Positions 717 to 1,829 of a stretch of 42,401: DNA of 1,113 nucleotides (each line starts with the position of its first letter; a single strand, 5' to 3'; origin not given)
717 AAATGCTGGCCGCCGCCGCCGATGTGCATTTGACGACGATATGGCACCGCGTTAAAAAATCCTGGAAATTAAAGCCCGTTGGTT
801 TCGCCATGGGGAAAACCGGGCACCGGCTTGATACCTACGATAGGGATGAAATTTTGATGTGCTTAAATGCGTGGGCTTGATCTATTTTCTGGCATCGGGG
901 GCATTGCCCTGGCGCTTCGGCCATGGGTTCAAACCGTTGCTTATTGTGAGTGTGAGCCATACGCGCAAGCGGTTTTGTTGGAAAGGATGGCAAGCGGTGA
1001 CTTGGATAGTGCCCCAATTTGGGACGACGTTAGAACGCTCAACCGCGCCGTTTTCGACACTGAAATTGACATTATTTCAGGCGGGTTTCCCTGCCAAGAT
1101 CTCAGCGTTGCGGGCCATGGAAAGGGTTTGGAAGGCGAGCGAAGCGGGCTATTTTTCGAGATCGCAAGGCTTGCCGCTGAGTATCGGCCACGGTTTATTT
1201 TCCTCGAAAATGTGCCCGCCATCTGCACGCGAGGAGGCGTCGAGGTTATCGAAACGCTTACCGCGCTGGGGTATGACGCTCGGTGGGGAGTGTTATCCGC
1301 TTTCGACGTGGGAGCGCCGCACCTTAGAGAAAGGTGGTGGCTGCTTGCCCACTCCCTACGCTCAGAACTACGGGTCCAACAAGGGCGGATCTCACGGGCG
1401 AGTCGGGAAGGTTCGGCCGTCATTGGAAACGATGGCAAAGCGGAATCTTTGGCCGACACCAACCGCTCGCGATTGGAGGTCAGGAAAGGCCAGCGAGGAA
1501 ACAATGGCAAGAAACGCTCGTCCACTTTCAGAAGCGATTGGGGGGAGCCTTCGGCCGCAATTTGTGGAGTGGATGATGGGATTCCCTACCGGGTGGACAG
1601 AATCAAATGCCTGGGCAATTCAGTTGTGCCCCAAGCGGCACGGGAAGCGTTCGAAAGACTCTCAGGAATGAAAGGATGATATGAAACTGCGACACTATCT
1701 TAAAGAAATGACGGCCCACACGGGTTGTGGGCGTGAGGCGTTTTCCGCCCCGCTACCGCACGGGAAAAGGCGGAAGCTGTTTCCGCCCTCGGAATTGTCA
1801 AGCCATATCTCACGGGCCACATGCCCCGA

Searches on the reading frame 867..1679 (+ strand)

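Call 68: search_protein_families(library=phrogs, proteins=[window:867-1679:+], max_evalue=0.001)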
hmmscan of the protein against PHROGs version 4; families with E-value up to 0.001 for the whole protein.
window:867-1679:+ (270 aa): 6 families
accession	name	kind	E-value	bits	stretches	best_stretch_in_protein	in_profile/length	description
phrog_363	-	other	8.5e-65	220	1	1-267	54-314/327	DNA methyltransferase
phrog_116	-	other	7.1e-47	161.2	1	2-163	209-373/779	DNA methyltransferase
phrog_29583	-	other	1.1e-28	101.2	1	22-191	34-222/468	DNA methyltransferase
phrog_32758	-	other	9.1e-21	75.2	1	127-263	8-145/154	DNA methyltransferase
phrog_5999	-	other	3.7e-08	34.4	1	4-101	6-105/109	DNA methyltransferase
phrog_864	-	DNA, RNA and nucleotide metabolism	0.00034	20.2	0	64-122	692-751/1064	DNA primase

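Call 69: search_protein_families(library=pfam, proteins=[window:867-1679:+], max_evalue=0.001)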
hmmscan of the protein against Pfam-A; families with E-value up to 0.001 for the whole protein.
window:867-1679:+ (270 aa): 1 family
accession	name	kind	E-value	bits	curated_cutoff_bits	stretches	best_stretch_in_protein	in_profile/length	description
PF00145.23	DNA_methylase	-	5.1e-39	135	22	1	1-180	1-182/324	C-5 cytosine-specific DNA methylase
